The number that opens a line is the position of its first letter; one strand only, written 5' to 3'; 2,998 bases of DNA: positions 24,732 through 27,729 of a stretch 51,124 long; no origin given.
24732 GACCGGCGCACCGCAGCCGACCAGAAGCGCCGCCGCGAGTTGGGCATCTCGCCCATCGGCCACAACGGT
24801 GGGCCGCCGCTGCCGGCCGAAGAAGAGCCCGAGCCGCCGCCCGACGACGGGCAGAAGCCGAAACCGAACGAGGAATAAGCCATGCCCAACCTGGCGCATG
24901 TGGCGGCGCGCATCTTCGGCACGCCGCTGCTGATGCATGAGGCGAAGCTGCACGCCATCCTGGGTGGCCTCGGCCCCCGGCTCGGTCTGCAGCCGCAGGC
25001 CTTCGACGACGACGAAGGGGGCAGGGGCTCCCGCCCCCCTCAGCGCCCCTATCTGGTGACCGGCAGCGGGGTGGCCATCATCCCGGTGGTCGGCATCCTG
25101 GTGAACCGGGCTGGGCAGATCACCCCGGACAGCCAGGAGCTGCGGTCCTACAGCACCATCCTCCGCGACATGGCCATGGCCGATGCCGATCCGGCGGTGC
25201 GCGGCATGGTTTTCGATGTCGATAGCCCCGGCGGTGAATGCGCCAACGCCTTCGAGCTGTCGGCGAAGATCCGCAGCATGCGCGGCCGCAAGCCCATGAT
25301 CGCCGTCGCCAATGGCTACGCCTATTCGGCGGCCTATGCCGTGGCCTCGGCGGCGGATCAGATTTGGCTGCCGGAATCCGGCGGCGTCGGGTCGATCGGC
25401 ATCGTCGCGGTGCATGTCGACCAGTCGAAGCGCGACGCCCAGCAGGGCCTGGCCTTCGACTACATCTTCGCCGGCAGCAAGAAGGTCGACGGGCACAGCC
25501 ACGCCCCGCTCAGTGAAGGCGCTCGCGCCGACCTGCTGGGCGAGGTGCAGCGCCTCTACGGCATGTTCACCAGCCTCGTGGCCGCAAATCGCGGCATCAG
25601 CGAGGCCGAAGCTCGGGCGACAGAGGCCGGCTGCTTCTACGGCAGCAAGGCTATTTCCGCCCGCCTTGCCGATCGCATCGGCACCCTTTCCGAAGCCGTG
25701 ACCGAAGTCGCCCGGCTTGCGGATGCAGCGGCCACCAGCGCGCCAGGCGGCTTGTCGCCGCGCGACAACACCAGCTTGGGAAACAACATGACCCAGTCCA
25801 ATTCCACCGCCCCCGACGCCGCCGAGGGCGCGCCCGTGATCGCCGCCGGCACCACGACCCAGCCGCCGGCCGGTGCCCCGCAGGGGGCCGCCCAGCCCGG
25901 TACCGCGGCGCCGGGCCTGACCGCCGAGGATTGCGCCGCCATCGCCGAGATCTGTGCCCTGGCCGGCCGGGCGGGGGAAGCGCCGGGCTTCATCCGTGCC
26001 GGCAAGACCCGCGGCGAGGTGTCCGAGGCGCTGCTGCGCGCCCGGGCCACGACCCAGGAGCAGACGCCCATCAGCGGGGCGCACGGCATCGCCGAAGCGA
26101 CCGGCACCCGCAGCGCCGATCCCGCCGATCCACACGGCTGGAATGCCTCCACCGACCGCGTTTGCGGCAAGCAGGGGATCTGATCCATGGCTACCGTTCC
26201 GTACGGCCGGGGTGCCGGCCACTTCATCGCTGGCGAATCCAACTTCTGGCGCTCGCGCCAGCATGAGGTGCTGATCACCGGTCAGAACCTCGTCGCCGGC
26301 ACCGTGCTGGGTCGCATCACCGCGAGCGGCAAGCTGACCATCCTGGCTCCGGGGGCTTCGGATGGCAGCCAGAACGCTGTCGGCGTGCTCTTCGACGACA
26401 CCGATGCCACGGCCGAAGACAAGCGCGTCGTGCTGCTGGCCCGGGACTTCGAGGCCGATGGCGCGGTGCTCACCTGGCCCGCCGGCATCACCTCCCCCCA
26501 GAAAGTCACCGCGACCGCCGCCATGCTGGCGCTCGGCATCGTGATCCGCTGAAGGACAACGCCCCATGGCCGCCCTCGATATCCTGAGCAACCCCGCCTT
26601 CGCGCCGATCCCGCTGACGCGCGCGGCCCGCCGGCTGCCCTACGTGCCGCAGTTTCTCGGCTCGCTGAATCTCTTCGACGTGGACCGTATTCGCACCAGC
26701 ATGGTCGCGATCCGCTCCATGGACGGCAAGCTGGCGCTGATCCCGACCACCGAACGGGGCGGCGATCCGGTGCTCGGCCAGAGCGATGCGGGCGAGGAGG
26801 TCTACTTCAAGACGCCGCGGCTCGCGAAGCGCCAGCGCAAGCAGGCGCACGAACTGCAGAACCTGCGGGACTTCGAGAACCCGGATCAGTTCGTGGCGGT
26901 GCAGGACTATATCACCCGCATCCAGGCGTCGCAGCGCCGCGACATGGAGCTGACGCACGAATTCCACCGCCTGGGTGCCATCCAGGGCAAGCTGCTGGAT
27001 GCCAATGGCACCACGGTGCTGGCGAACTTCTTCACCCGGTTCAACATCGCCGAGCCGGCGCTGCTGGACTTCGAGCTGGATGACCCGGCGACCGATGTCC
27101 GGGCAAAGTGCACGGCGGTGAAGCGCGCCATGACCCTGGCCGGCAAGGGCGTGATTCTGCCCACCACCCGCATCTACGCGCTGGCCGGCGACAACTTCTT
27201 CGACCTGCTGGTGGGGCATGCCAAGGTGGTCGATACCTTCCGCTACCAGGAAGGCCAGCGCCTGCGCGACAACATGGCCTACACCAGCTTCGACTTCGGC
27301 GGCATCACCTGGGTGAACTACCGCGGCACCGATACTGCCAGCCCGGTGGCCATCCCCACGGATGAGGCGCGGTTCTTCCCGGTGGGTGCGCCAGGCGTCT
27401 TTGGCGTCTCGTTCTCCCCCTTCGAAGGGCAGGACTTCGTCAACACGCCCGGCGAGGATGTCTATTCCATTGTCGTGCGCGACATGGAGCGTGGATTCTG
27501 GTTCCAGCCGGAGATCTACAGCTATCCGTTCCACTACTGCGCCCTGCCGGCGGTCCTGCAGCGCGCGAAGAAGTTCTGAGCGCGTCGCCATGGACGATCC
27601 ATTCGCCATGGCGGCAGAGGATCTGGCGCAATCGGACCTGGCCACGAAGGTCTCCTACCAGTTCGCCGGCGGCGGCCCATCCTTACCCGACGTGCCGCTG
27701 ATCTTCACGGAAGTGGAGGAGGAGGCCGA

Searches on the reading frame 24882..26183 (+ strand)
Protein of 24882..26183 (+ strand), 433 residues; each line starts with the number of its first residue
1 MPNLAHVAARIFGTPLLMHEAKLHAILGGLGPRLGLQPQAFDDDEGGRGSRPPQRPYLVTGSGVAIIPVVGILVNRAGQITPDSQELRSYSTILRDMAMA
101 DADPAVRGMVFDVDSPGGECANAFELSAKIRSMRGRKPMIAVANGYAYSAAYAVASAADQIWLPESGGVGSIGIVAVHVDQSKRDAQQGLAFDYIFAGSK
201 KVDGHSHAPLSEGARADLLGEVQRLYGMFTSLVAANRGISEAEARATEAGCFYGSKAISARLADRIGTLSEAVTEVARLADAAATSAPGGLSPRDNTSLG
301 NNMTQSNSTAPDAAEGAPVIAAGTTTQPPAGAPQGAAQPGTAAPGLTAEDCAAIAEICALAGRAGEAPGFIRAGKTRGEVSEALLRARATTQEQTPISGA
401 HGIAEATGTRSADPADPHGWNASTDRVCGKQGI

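Call 23: search_protein_families(library=phrogs, proteins=[window:24882-26183:+], max_evalue=0.00001)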
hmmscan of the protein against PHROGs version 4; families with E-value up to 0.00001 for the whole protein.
window:24882-26183:+ (433 aa): 4 families
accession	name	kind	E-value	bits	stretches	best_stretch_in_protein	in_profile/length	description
phrog_53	-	head and packaging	2.2e-92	312.1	1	2-396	6-402/583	head maturation protease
phrog_4759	-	unknown function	1.6e-26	94.3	1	3-184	7-201/209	-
phrog_33023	-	unknown function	3.9e-17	63.2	1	64-283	68-291/507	-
phrog_24209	-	unknown function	1.1e-06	29.4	1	90-129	4-43/49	-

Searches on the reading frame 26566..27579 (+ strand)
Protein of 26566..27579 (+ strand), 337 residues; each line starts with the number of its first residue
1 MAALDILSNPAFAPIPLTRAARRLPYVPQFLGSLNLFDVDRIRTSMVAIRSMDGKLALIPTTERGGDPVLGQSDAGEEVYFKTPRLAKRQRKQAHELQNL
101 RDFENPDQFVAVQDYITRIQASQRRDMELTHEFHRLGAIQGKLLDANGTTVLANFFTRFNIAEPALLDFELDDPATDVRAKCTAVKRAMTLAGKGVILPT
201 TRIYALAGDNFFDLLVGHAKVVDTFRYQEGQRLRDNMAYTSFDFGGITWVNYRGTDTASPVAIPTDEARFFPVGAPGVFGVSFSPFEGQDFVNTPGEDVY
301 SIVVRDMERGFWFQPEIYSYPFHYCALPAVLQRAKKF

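Call 23: search_protein_families(library=phrogs, proteins=[window:26566-27579:+], max_evalue=0.00001)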
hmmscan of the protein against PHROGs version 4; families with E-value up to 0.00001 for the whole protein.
window:26566-27579:+ (337 aa): 1 family
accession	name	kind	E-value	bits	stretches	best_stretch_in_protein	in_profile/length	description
phrog_29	-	head and packaging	2.5e-35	123.5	1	3-328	20-350/439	major head protein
